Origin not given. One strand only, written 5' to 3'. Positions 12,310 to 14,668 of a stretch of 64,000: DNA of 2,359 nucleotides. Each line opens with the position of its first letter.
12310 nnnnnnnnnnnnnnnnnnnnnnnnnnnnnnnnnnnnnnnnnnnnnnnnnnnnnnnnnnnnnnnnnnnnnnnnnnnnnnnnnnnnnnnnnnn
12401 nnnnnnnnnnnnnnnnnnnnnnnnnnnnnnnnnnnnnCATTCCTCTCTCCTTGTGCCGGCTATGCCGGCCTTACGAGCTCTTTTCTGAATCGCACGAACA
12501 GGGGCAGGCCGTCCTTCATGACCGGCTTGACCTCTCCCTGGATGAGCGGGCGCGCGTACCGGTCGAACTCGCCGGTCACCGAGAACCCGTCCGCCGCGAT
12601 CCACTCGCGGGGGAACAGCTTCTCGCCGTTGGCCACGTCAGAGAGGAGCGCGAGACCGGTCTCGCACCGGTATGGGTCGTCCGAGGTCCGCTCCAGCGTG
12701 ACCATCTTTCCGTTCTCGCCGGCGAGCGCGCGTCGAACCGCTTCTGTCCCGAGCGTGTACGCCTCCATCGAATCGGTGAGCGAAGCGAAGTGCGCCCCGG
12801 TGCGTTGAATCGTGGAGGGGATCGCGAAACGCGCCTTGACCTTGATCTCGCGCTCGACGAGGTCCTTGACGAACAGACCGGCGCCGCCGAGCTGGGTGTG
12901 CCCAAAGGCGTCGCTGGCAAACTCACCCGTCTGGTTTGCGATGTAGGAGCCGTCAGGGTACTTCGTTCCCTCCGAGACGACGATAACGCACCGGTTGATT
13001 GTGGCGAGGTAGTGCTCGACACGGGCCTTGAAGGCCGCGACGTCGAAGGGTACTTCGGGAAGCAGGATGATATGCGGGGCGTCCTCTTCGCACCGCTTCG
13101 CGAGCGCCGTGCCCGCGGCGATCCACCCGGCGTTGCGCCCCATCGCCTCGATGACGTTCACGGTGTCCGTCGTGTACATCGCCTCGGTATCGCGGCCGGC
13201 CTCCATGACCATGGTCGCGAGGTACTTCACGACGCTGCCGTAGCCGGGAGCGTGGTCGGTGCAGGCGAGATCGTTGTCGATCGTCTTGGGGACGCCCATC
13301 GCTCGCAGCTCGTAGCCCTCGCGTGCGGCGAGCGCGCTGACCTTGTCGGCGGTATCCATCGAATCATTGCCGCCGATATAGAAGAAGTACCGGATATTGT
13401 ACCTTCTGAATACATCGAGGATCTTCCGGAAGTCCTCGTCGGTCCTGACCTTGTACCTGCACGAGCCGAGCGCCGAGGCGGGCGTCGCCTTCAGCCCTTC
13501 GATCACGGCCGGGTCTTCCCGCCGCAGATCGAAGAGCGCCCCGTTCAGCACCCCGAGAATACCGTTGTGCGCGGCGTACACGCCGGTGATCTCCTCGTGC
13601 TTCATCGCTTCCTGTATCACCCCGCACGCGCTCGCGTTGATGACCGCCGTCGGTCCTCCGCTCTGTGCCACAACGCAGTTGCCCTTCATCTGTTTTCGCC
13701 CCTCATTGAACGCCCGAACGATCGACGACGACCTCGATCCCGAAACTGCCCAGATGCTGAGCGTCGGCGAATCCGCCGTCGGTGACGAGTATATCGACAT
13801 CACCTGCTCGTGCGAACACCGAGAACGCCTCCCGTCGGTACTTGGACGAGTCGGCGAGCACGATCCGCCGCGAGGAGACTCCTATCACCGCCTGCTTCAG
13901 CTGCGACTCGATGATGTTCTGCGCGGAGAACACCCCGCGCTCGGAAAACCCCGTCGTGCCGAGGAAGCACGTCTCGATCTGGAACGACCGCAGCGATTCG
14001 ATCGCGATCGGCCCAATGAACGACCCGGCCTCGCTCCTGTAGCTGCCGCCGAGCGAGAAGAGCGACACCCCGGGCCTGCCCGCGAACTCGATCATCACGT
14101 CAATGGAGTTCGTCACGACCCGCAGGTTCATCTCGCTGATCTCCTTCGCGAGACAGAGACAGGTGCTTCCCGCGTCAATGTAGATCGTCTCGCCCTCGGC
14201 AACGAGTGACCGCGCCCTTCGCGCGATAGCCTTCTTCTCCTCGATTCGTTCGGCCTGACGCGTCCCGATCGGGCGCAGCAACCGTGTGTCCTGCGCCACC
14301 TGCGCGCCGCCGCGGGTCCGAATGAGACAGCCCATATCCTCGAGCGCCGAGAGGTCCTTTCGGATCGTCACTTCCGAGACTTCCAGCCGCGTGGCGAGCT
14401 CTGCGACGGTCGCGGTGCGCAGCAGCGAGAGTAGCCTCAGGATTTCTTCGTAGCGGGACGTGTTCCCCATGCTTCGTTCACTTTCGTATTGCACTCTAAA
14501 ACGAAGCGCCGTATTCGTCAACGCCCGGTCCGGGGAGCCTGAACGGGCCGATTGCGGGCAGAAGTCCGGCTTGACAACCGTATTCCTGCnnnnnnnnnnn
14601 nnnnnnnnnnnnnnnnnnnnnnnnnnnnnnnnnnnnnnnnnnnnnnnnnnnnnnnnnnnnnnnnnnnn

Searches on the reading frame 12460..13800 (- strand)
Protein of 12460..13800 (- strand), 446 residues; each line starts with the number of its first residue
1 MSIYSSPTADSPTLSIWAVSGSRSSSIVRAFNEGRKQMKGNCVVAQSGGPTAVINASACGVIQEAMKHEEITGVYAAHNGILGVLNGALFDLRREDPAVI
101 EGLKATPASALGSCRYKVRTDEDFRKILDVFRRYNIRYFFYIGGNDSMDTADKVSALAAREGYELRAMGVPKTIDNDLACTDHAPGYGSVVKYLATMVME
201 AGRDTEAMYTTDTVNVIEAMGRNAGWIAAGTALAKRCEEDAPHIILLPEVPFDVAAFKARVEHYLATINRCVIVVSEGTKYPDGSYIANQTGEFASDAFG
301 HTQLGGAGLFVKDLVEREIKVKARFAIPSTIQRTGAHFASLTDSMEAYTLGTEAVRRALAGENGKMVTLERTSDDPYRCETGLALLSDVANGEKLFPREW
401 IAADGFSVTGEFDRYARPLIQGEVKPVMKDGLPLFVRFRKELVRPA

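Call 5: search_protein_families(library=pfam, proteins=[window:12460-13800:-], max_evalue=0.01)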
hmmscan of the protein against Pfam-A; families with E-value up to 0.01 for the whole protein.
window:12460-13800:- (446 aa): 1 family
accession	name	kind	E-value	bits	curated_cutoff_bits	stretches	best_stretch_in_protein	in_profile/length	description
PF00365.25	PFK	-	2.9e-55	188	30.9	1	42-356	2-275/277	Phosphofructokinase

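Call 26: search_protein_families(library=ncbifam, proteins=[window:12460-13800:-], max_evalue=0.001)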
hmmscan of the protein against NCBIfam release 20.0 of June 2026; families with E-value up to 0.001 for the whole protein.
window:12460-13800:- (446 aa): 11 families
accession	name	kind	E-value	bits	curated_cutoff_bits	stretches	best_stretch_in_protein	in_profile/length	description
NF010675.0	PRK14072.1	subfamily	8.4e-162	538.6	273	1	38-444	2-410/416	diphosphate--fructose-6-phosphate 1-phosphotransferase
TIGR02483.1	PFK_mixed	subfamily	3.3e-43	148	430.55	1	44-371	4-313/325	phosphofructokinase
NF002872.1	PRK03202.1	subfamily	1.4e-39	136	253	1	46-372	7-293/323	ATP-dependent 6-phosphofructokinase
NF005301.0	PRK06830.1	equivalog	7.6e-39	133.4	400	1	41-369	83-402/445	ATP-dependent 6-phosphofructokinase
NF010674.0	PRK14071.1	equivalog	5e-28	98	544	1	44-370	9-322/360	ATP-dependent 6-phosphofructokinase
TIGR02482.1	PFKA_ATP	equivalog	2.2e-27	95.9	371.35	1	44-307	4-256/301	6-phosphofructokinase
NF005482.0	PRK07085.1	subfamily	1.3e-18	66.9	446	1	35-236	69-268/558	diphosphate--fructose-6-phosphate 1-phosphotransferase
TIGR02478.1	6PF1K_euk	equivalog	2.8e-18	65.5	708.4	1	39-269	389-606/744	6-phosphofructokinase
NF041103.1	PFKA_PPi_Ttgales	equivalog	8.8e-18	64.5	550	1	46-234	5-188/407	diphosphate--fructose-6-phosphate 1-phosphotransferase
NF005121.0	PRK06555.1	equivalog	1.9e-17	63.1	395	1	129-305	106-296/404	pyrophosphate--fructose-6-phosphate 1-phosphotransferase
TIGR02477.1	PFKA_PPi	equivalog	1.5e-16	60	587.95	1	25-235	53-261/539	diphosphate--fructose-6-phosphate 1-phosphotransferase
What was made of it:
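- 12460..13692 (-): PFK-family protein of the short pyrophosphate-dependent type, 410 aa from M38. Motifs are GGNDS and PKTIDND. NF010675 at 538.6 bits (cut-off 273) (call 26).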

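Call 66: search_solved_structures(query=window:12460-13692:-, max_evalue=1e-10, show_alignments=1)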
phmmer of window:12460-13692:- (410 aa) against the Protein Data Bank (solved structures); distinct sequences matched with E-value up to 1e-10: 19.
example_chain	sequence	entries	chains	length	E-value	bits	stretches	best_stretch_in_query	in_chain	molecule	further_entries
3k2q_A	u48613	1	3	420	3.9e-111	375.1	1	5-408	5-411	Pyrophosphate-dependent phosphofructokinase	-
3hno_A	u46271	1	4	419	5.2e-106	358.2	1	5-404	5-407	Pyrophosphate-dependent phosphofructokinase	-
2hig_A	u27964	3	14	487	2.7e-20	76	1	83-335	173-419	6-phospho-1-fructokinase | 6-phospho-1-fructokinase (ATP-dependent phosphofructokinase) | ATP-dependent 6-phosphofructokinase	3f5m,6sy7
6qu3_A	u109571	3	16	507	3e-20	75.9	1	83-335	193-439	ATP-dependent 6-phosphofructokinase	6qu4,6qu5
3pfk_A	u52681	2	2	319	2.7e-16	62.8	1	8-273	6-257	PHOSPHOFRUCTOKINASE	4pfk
3u39_A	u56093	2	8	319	4.3e-16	62.2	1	8-273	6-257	6-phosphofructokinase | PHOSPHOFRUCTOKINASE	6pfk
4i36_A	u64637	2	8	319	4.8e-16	62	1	8-273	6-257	6-phosphofructokinase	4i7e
4i4i_A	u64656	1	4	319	7.8e-16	61.3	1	8-273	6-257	6-phosphofructokinase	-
1mto_A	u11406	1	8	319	1e-15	60.9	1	8-273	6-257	6-phosphofructokinase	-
4a3s_A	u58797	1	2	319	1.9e-15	60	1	8-270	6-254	6-PHOSPHOFRUCTOKINASE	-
5xoe_A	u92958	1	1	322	4.7e-15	58.8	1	7-271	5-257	ATP-dependent 6-phosphofructokinase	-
5xz6_A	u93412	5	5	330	5.1e-15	58.6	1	7-271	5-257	ATP-dependent 6-phosphofructokinase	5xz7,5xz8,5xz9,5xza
1zxx_A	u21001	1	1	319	1.2e-14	57.4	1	9-272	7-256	6-phosphofructokinase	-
1pfk_A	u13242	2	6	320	6.2e-14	55.1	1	8-273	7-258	PHOSPHOFRUCTOKINASE | 6-PHOSPHOFRUCTOKINASE ISOZYME I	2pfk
10oj_A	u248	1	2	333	7.7e-14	54.8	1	8-273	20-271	ATP-dependent 6-phosphofructokinase isozyme 1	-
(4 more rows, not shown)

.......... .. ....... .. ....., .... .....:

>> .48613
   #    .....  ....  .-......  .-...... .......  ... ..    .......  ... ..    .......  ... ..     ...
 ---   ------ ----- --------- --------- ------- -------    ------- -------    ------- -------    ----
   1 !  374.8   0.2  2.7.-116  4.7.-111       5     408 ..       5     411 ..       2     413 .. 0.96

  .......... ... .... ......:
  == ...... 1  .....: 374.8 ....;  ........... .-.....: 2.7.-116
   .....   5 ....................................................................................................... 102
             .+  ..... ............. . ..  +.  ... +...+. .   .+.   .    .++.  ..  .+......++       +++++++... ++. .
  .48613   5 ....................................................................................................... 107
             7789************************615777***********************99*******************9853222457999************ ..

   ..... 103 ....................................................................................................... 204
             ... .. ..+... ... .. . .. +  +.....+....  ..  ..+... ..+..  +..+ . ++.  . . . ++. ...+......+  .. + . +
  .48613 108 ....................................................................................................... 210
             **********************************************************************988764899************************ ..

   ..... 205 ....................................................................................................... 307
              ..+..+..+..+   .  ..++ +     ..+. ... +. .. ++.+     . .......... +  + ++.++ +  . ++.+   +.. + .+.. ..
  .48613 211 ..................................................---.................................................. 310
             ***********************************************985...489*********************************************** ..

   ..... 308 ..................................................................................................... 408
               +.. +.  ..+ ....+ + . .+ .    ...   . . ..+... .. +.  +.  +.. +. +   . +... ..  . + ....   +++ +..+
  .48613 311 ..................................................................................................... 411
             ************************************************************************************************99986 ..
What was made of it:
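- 12460..13692 (-): 3K2Q at E 3.9e-111 (call 66).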

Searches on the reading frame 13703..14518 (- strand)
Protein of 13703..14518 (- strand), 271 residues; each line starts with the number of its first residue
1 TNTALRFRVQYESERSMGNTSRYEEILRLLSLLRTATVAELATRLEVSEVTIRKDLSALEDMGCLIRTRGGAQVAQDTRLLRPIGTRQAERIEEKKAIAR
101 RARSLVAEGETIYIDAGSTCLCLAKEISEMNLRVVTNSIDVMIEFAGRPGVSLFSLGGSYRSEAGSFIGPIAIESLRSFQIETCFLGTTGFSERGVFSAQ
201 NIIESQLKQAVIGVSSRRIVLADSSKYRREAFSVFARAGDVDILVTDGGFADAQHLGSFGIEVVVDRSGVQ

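Call 5: search_protein_families(library=pfam, proteins=[window:13703-14518:-], max_evalue=0.01)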
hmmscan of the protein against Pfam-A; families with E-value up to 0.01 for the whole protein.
window:13703-14518:- (271 aa): 9 families
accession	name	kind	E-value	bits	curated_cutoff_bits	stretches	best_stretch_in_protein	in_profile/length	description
PF00455.28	DeoRC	-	4.3e-48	163.7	31.8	1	91-247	2-159/160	DeoR C terminal sensor domain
PF08220.18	HTH_DeoR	-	7.6e-14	51.6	21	1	22-76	1-55/57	DeoR-like helix-turn-helix domain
PF08279.18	HTH_11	-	1.3e-09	38.2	25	1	24-71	3-51/55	HTH domain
PF01022.26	HTH_5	-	0.00035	20.8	22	1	25-63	6-43/47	Bacterial regulatory protein, arsR family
PF00392.27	GntR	-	0.0015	18.6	27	1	37-71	26-60/64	Bacterial regulatory proteins, gntR family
PF25213.1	HVO_A0261_N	-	0.0038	17.5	35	1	28-71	15-60/86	HVO_A0261 N-terminal domain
PF08280.17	HTH_Mga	-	0.0041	17.5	23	1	37-60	21-44/59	M protein trans-acting positive regulator (MGA) HTH domain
PF12840.13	HTH_20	-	0.0064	16.9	27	0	27-63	7-45/51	Helix-turn-helix domain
PF06971.19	Put_DNA-bind_N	-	0.0069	16.9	27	0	39-57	31-49/49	Putative DNA-binding protein N-terminus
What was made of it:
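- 13703..14473 (-): DeoR-family regulator, divergent from the HAD-LarAH18 operon. The likely start is M17 of the ORF 13703-14521. Pfam HTH_DeoR and DeoRC (call 5).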
